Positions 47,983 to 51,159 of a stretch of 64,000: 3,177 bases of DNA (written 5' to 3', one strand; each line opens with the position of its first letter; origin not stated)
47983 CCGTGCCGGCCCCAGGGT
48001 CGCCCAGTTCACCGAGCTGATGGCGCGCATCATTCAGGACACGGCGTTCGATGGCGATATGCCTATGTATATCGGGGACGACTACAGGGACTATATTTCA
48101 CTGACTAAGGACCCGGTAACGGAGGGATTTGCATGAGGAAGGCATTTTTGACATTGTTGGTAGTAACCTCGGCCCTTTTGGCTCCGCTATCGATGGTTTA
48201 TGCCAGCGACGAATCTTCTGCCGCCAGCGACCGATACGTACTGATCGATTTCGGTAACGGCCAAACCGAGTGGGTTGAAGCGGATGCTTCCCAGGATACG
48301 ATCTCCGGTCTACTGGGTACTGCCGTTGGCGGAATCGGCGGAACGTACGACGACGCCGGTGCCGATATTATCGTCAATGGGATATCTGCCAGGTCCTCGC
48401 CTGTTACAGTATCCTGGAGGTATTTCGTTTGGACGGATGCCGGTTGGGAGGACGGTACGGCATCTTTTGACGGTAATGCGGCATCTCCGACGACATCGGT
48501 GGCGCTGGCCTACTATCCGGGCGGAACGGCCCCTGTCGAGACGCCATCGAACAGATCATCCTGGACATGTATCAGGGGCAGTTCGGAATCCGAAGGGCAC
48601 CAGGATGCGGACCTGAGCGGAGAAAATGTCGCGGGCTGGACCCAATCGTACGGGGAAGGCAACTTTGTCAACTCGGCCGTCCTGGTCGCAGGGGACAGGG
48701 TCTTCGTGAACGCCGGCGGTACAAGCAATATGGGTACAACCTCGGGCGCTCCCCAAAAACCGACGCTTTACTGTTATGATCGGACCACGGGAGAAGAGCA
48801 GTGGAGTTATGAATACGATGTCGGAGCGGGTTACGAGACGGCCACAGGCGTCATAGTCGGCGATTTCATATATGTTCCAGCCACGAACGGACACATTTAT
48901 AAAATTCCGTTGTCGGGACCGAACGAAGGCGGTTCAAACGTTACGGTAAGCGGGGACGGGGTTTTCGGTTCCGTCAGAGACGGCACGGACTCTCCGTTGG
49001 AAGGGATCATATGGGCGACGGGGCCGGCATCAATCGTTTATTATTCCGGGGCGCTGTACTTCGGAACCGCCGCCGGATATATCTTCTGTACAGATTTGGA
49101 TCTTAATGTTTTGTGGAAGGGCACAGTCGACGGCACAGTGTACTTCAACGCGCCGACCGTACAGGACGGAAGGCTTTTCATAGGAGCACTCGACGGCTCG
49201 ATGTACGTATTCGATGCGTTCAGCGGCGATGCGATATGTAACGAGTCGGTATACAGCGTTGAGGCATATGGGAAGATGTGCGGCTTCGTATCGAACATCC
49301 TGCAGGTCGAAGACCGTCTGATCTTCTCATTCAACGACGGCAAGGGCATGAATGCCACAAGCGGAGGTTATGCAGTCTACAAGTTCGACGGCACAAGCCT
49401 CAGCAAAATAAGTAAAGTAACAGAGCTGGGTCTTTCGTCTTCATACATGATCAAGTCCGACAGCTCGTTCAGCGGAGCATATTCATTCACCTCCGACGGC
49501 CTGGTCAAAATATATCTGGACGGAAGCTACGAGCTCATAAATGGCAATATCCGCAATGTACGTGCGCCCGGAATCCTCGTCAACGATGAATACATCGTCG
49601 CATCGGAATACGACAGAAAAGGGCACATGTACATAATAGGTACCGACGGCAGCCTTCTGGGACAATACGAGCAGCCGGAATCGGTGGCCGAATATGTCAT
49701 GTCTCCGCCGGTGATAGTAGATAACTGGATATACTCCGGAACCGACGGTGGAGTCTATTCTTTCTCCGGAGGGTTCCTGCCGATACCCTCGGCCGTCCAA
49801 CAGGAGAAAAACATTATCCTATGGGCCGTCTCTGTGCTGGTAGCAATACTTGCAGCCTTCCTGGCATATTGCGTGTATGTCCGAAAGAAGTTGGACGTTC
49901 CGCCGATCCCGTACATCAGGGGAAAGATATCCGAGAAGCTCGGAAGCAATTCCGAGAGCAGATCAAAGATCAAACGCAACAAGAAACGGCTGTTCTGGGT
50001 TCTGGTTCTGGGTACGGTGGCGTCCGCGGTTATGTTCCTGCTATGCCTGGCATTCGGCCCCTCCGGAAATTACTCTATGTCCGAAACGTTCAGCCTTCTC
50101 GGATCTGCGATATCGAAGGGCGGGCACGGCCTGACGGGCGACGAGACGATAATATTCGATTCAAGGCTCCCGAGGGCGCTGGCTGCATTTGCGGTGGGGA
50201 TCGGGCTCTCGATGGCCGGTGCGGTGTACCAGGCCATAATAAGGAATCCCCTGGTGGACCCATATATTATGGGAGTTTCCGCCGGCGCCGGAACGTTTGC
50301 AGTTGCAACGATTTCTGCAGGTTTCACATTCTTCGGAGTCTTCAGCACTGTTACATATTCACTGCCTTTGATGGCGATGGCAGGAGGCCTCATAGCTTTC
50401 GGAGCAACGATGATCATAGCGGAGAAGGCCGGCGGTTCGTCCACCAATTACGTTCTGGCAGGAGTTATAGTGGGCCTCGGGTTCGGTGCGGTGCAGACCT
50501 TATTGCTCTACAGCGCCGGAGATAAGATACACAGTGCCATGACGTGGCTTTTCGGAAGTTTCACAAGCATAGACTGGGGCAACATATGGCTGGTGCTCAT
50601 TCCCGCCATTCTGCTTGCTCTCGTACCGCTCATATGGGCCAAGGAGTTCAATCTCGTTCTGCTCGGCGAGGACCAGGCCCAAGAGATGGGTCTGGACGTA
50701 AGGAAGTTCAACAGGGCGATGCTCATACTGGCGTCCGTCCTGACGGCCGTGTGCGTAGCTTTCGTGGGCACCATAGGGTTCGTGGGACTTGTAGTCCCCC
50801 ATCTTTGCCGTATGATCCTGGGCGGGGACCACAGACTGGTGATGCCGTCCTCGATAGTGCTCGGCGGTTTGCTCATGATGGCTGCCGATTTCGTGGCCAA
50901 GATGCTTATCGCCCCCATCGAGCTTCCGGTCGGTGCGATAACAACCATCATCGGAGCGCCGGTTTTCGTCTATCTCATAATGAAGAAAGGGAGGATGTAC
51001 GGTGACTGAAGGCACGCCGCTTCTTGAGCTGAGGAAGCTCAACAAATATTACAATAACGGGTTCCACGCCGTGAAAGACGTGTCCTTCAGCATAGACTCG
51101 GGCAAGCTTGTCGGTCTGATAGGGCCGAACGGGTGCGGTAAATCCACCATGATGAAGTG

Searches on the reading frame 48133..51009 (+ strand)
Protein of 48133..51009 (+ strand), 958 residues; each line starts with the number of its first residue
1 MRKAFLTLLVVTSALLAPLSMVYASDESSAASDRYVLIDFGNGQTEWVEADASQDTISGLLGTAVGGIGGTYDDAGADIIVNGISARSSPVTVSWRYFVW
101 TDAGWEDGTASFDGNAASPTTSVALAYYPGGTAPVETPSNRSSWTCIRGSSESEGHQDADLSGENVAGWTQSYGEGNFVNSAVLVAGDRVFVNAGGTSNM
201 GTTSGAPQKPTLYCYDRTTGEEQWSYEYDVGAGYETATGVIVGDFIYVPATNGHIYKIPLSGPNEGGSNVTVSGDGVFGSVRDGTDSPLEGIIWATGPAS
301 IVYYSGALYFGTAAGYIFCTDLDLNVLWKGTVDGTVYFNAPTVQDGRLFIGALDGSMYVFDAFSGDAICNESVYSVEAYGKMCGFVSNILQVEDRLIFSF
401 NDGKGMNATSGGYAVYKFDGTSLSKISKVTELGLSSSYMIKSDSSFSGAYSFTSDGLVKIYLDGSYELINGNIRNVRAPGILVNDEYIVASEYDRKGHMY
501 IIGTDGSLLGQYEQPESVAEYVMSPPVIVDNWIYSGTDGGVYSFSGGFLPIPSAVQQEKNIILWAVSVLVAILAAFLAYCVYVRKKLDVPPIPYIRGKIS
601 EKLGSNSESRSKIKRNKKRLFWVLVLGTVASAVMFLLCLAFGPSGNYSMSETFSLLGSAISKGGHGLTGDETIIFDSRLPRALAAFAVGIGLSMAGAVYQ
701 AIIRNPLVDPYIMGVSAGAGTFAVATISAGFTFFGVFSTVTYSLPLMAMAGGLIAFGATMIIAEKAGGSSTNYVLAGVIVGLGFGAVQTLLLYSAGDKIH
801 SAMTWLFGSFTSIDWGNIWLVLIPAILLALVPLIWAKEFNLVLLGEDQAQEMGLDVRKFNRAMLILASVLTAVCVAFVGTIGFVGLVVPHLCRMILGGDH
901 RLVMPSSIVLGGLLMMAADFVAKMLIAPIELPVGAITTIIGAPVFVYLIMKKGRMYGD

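Call 38: search_protein_families(library=pfam, proteins=[window:48133-51009:+])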
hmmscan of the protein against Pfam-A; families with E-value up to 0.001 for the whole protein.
window:48133-51009:+ (958 aa): 4 families
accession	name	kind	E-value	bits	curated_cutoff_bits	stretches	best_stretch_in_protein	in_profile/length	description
PF01032.23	FecCD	-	2.2e-85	286.9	26.5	1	632-951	3-311/311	FecCD transport family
PF13360.13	PQQ_2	-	1.6e-08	34.9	27.6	0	302-404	30-129/233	Outer membrane protein assembly factor BamB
PF13570.13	Beta-prop_ACSF4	-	2.5e-06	27.5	133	1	303-404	143-237/329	Beta-alanine-activating enzyme, beta-propeller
PF00950.22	ABC-3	-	2.3e-05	24.5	20.1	1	746-951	58-257/258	ABC 3 transport family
